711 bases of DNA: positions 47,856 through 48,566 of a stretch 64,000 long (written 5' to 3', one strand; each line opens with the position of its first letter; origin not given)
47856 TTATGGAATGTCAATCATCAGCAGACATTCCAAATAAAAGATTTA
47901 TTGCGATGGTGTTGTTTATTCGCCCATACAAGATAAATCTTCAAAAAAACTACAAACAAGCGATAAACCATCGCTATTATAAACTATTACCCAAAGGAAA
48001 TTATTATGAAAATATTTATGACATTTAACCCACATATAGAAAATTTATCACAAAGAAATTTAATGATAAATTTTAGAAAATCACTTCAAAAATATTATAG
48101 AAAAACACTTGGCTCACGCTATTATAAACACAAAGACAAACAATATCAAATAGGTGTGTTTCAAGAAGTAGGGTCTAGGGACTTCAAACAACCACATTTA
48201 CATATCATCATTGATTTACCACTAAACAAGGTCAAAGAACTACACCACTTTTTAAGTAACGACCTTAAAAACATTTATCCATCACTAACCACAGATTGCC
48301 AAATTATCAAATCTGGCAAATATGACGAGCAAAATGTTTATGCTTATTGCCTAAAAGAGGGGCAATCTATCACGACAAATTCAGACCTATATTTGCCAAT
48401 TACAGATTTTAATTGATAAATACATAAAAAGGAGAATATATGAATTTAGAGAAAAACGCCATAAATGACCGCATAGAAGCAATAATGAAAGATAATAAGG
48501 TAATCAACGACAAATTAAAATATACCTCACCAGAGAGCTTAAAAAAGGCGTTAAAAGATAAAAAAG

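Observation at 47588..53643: About 6 kb AT-rich integrative element at the 3' end of tRNA-Trp, bounded by exact 17-bp direct repeats, displacing tRNA-Trp from secE-nusG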

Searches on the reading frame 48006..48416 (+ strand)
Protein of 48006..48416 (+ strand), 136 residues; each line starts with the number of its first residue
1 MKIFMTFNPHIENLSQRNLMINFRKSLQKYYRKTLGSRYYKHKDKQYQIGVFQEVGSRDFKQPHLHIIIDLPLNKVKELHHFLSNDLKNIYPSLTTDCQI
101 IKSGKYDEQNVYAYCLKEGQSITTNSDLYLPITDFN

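Call 6: search_protein_families(library=pfam, proteins=[window:48006-48416:+], max_evalue=0.1)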
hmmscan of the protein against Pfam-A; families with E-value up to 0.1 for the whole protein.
window:48006-48416:+ (136 aa): 3 families
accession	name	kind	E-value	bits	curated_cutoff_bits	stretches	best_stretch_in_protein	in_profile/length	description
PF23343.2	REP_ORF2-G2P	-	0.0006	20.5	27.8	1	11-116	10-92/99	Replication-associated protein ORF2/G2P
PF18976.5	DUF5712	-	0.0099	16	25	1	29-69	118-158/289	Family of unknown function (DUF5712)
PF24077.1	IgA0_D2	-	0.082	13.6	27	0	104-134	11-41/101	Immunoglobulin A1 protease autotransporter domain 2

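Call 7: search_protein_families(library=phrogs, proteins=[window:48006-48416:+], max_evalue=0.1)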
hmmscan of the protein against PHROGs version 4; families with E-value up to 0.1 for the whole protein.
window:48006-48416:+ (136 aa): 1 family
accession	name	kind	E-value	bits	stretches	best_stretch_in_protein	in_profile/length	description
phrog_33699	-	unknown function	0.0015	19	1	14-120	99-208/213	-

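Call 8: search_protein_families(library=padloc, proteins=[window:48006-48416:+], max_evalue=0.1)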
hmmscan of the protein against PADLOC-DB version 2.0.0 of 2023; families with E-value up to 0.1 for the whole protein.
window:48006-48416:+ (136 aa): 0 families

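Call 29: find_homologous_proteins(query=window:48006-48416:+, max_evalue=0.001)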
Query window:48006-48416:+ (136 aa): 49 proteins with E <= 0.001 among 55 candidates.
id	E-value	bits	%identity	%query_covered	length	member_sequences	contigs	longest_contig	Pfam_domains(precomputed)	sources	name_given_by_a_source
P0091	9.6e-84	296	97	100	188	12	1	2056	-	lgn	-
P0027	6.1e-83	293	97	100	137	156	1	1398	-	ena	-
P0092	1.6e-60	221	73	100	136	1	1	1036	-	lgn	-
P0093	8.6e-60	218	71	100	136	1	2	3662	-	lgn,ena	-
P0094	1.7e-59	217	72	100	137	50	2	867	-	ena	-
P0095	4.2e-59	216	68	100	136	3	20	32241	-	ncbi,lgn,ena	-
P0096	1.2e-58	215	71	100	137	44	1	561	-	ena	-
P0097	6.2e-58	212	70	100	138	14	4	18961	PF23343.3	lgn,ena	-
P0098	1.4e-57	211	71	100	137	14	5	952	-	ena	-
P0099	5.3e-57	209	69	100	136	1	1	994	-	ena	-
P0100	5.8e-57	209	70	98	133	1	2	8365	-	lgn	-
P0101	1.6e-56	208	69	100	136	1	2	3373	-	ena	-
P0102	7.2e-56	206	69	100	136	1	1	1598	-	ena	-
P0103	1.1e-54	202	68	100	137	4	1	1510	-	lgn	-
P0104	3.0e-54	200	68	100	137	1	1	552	-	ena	-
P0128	2.1e-33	133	49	94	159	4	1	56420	-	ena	-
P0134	1.7e-28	117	46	100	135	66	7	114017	PF23343.3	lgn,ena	-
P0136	2.8e-25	107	44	95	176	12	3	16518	PF23343.3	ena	-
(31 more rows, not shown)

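Call 32: search_solved_structures(query=A1, max_evalue=10, show_alignments=2)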
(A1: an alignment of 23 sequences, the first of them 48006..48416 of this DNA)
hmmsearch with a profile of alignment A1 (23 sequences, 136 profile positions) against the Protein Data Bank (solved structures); distinct sequences matched with E-value up to 10: 6.
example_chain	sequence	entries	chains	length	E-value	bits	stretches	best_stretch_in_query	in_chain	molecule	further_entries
5cz3_A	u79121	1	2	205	0.23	14.6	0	82-121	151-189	M64R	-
8zwn_A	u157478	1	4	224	0.56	13.4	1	60-124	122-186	DNA-binding transcriptional activator EvgA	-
5f64_A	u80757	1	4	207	0.57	13.3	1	60-124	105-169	Positive transcription regulator EvgA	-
3opb_A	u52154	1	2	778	0.61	13.3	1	18-129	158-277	SWI5-dependent HO expression protein 4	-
7w3w_A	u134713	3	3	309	1.1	12.4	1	76-116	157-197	Iron-utilization periplasmic protein | Ferric iron ABC transporter iron-binding protein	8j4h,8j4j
2okv_A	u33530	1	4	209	1.3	12.2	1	16-94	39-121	Probable D-tyrosyl-tRNA(Tyr) deacylase 1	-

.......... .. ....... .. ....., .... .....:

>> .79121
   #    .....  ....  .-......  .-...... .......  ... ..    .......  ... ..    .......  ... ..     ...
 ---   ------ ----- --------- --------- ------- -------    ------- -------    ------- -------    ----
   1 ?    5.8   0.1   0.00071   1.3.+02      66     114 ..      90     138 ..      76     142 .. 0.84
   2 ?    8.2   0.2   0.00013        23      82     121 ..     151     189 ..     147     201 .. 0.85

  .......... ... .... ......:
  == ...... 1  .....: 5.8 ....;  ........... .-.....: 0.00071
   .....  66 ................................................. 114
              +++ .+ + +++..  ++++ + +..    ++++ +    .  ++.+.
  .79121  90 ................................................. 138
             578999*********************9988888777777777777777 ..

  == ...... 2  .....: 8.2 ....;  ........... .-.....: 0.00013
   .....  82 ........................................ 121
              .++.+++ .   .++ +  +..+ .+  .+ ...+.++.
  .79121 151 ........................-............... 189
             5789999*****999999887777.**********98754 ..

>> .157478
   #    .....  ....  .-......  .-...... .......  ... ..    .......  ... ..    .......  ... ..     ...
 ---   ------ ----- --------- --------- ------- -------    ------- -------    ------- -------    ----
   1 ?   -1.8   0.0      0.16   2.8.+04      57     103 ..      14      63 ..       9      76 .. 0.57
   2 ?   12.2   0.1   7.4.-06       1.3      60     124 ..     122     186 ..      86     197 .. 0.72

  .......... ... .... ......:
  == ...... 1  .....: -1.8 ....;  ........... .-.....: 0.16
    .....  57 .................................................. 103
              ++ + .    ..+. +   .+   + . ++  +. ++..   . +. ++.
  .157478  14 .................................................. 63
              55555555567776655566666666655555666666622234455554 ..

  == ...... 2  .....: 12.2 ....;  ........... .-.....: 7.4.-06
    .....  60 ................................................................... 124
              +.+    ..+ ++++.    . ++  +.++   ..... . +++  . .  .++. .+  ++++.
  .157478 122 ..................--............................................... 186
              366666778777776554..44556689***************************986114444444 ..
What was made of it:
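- Closest known: SIRV1 ORF119 Rep. Different: Here the protein sits in a bacterial integrative element, and there is no detectable sequence homology to any PDB chain (call 32).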

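Call 40: predict_structure(alignment_id=A1)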
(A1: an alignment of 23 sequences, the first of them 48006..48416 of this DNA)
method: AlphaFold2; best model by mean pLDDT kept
length: 136 residues; sequences in the alignment: 23
mean_pLDDT: 88.2   pTM: 0.83
mean pLDDT of the five models: 88.2, 88.2, 87.0, 86.9, 84.7
residues with pLDDT >= 90: 80; 70-90: 49; 50-70: 5; < 50: 2
segments of 3 or more residues with pLDDT < 50: none
pLDDT, mean of each block of 10 residues (from residue 1): 94 91 95 92 90 83 92 95 98 96 79 82 79 55
secondary structure, 60 per line:
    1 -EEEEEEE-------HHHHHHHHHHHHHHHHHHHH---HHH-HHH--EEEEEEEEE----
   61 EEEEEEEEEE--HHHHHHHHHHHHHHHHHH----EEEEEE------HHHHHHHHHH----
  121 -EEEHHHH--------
elements in order: E2-8 H16-35 E48-56 E61-70 H73-90 E95-100 H107-116 E122-124 H125-128
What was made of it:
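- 48006..48416 (+): rep: a 136-aa stand-alone HUH nuclease (motifs FMTFNP, HLHII, YAYCLKE). AF2 pLDDT 88 (call 40).
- On HUH endonuclease superfamily, Rep class: pLDDT 88 (call 40).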

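Call 52: search_dna_similar(query=window:48006-48416:+, collection=phages, mode=protein, max_evalue=0.01, max_rows=15)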
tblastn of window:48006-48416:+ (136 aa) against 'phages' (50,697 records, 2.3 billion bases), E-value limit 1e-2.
No match.

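Call 53: search_dna_similar(query=window:48006-48416:+, collection=plasmids, mode=protein, max_evalue=0.01, max_rows=15)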
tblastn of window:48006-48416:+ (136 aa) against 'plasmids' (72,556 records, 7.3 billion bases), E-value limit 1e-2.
No match.

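Call 55: find_related_loci(query=A1, collection=viral_contigs, flank=8000)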
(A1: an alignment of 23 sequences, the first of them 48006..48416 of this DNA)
Query A1 (136 aa) in viral_contigs; peptide patterns used: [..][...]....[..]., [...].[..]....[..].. (x = any residue, [..] = any of these).
30 stretches matched a pattern, but none encodes a relative of the query by tblastn (E <= 1e-3).
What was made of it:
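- Tried and rejected: The Rep profile has no relative in IMG/VR (call 55).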

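Call 56: find_encoding_contigs(protein=P0134, flank=9000, max_places=6)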
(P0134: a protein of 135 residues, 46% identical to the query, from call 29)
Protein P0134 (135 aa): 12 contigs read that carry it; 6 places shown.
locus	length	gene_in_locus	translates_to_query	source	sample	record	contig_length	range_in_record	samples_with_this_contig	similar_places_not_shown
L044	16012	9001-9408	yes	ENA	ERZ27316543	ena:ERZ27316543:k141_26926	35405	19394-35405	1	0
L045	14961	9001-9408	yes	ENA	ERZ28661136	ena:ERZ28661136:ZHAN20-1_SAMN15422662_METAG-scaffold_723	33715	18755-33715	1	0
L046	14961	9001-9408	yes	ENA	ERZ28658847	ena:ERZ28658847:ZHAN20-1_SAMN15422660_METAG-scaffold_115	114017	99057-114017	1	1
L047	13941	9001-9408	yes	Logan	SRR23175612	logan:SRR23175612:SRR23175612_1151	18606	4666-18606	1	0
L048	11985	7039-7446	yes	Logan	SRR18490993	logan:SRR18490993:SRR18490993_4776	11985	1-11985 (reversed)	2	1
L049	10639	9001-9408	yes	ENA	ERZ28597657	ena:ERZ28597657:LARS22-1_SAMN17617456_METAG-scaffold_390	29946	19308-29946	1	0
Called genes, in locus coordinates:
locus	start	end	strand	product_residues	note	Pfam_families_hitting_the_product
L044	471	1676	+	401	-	PF20706:GT4-conflict, PF00534:Glycos_transf_1, PF13692:Glyco_trans_1_4, PF13524:Glyco_trans_1_2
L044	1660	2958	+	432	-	PF00534:Glycos_transf_1, PF20706:GT4-conflict, PF13692:Glyco_trans_1_4, PF13524:Glyco_trans_1_2 (weak)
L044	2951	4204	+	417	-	PF00534:Glycos_transf_1 (weak), PF13692:Glyco_trans_1_4 (weak)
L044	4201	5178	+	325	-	PF04230:PS_pyruv_trans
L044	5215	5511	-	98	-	-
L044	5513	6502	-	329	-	-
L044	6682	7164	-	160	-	-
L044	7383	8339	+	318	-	PF12102:MrcB_N, PF01844:HNH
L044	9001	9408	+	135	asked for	PF23343:REP_ORF2-G2P (weak)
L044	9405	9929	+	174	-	PF20331:DUF6626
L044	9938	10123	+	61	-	-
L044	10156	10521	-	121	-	PF09851:SHOCT (weak)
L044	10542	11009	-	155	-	PF09851:SHOCT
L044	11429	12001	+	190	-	PF00589:Phage_integrase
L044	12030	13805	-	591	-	PF20172:DUF6538, PF00589:Phage_integrase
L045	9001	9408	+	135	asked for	PF23343:REP_ORF2-G2P (weak)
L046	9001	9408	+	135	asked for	PF23343:REP_ORF2-G2P (weak)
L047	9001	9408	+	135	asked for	PF23343:REP_ORF2-G2P (weak)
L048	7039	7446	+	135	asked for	PF23343:REP_ORF2-G2P (weak)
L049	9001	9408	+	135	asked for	PF23343:REP_ORF2-G2P (weak)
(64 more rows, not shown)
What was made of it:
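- In distant members its place is taken by a small 190-aa tyrosine recombinase (call 56).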

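Call 57: find_encoding_contigs(protein=P0128, flank=9000, max_places=4)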
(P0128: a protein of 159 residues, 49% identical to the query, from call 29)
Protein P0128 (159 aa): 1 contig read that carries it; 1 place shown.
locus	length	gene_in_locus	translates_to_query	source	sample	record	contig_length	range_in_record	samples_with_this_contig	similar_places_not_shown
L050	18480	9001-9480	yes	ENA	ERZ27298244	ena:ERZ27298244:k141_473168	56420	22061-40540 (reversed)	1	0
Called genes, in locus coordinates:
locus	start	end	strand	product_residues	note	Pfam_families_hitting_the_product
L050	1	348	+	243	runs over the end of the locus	PF13512:TPR_18, PF13525:YfiO, PF13174:TPR_6 (faint), PF13432:TPR_16 (faint)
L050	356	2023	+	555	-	PF02463:SMC_N, PF13476:AAA_23 (weak), PF13304:AAA_21 (faint)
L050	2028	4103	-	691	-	PF22745:Nlig-Ia, PF01653:DNA_ligase_aden, PF14520:HHH_5 (faint), PF03120:OB_DNA_ligase, PF03119:DNA_ligase_ZBD, PF12738:PTCB-BRCT (faint), PF12826:HHH_2, PF00533:BRCT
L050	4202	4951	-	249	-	PF01966:HD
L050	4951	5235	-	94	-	-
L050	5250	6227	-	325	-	-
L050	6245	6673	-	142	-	PF02472:ExbD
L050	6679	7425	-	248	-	PF01618:MotA_ExbB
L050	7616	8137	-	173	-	-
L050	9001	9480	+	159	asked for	-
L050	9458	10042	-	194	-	PF12796:Ank_2 (weak), PF13606:Ank_3 (faint), PF13637:Ank_4 (faint), PF13857:Ank_5 (faint), PF12796:Ank_2 (weak), PF00023:Ank (weak)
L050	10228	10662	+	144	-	PF12796:Ank_2, PF13637:Ank_4 (weak), PF13857:Ank_5 (weak), PF00023:Ank (weak), PF13606:Ank_3 (weak)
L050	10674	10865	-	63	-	-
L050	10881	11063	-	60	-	-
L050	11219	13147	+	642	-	PF02384:N6_Mtase, PF20473:MmeI_Mtase (weak), PF01170:UPF0020 (weak)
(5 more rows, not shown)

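Call 68: search_protein_families(library=ncbifam, proteins=[window:48006-48416:+], max_evalue=0.01)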
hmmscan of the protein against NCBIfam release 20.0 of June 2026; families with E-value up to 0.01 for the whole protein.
window:48006-48416:+ (136 aa): 0 families

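Call 72: find_related_loci(query=A1, collection=metagenome_contigs, flank=8000)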
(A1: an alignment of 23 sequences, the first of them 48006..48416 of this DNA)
Query A1 (136 aa) in metagenome_contigs; peptide patterns used: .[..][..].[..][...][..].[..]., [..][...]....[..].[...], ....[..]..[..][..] (x = any residue, [..] = any of these).
152 stretches matched a pattern; 17 encode a relative of the query (tblastn E <= 1e-3); 17 distinct loci.
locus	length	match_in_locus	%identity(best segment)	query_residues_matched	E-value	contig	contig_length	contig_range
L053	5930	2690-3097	97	1-136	2e-88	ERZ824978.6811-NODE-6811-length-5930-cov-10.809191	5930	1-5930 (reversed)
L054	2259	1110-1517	71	1-136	3e-59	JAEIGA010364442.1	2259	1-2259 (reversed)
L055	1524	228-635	64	1-136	5e-59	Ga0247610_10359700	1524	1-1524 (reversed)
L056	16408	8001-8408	61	1-136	3e-52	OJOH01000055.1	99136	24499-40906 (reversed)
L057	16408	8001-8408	60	1-136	3e-52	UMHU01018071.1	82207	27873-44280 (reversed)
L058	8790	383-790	60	1-136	9e-51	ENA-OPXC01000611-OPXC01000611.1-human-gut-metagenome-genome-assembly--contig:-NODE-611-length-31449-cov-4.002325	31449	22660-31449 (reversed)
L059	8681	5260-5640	54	1-130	2e-43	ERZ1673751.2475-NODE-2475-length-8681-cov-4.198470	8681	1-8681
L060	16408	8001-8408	57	1-136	5e-49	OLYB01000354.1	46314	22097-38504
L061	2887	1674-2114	47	1-128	6e-38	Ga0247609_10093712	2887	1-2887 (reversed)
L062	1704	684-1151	45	1-134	1e-37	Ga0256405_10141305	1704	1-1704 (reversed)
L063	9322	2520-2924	48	1-136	2e-36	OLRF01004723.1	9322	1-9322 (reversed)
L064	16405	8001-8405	46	1-136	1e-35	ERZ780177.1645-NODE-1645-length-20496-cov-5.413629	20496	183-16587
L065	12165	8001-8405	46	1-136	5e-35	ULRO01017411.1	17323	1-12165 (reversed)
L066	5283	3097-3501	45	1-136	8e-35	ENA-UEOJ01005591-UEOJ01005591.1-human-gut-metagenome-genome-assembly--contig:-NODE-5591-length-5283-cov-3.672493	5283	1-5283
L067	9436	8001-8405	45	1-136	1e-34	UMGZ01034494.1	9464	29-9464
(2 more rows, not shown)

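Call 83: fold_search(model_id=the predicted structure, library=viral)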
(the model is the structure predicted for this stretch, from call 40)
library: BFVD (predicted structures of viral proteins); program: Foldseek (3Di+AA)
matches with E <= 10: 1553; with E <= 0.001: 45
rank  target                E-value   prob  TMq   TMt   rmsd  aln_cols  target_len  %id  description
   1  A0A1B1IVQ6            1.2e-06  1.00  0.72  0.77   2.4       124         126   14  (no name in the UniProt tables at hand)
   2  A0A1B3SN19            8.0e-06  1.00  0.53  0.40   4.3       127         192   17  Uncharacterized protein [Sulfolobus islandicus rod-shaped virus 3]
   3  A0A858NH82            6.6e-05  1.00  0.50  0.28   4.4       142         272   14  (no name in the UniProt tables at hand)
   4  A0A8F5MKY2            7.6e-05  1.00  0.51  0.29   6.1       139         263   15  Replication initiator protein [Microvirus mar14]
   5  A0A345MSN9            9.9e-05  1.00  0.55  0.36   8.0       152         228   10  (no name in the UniProt tables at hand)
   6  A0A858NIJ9            1.5e-04  1.00  0.56  0.32   4.1       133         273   18  (no name in the UniProt tables at hand)
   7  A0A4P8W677            1.6e-04  1.00  0.52  0.33   8.8       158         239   14  (no name in the UniProt tables at hand)
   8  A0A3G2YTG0            1.9e-04  1.00  0.48  0.43   6.4       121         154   20  (no name in the UniProt tables at hand)
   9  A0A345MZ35            2.0e-04  1.00  0.46  0.28   5.7       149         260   17  (no name in the UniProt tables at hand)
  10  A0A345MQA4            2.3e-04  1.00  0.51  0.29  10.2       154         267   13  (no name in the UniProt tables at hand)
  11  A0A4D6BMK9            2.3e-04  1.00  0.47  0.26   9.4       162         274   14  Uncharacterized protein [Insect-associated ssDNA molecule]
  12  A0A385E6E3            2.7e-04  1.00  0.46  0.31  10.4       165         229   15  (no name in the UniProt tables at hand)
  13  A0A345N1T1            2.9e-04  1.00  0.47  0.34   6.4       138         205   15  (no name in the UniProt tables at hand)
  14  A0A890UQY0            3.0e-04  1.00  0.50  0.18   3.9       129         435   13  Replication-associated protein [Cressdnaviricota sp.]
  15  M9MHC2                3.0e-04  1.00  0.46  0.24   8.7       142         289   15  (no name in the UniProt tables at hand)
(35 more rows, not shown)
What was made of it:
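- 48006..48416 (+): Foldseek finds viral Reps (call 83).
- On HUH endonuclease superfamily, Rep class: Foldseek finds viral Reps at E 1e-6 to 1e-3 (call 83).
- Viral Rep matches in BFVD (call 83). Structural matches include microvirus and CRESS Reps (call 83).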
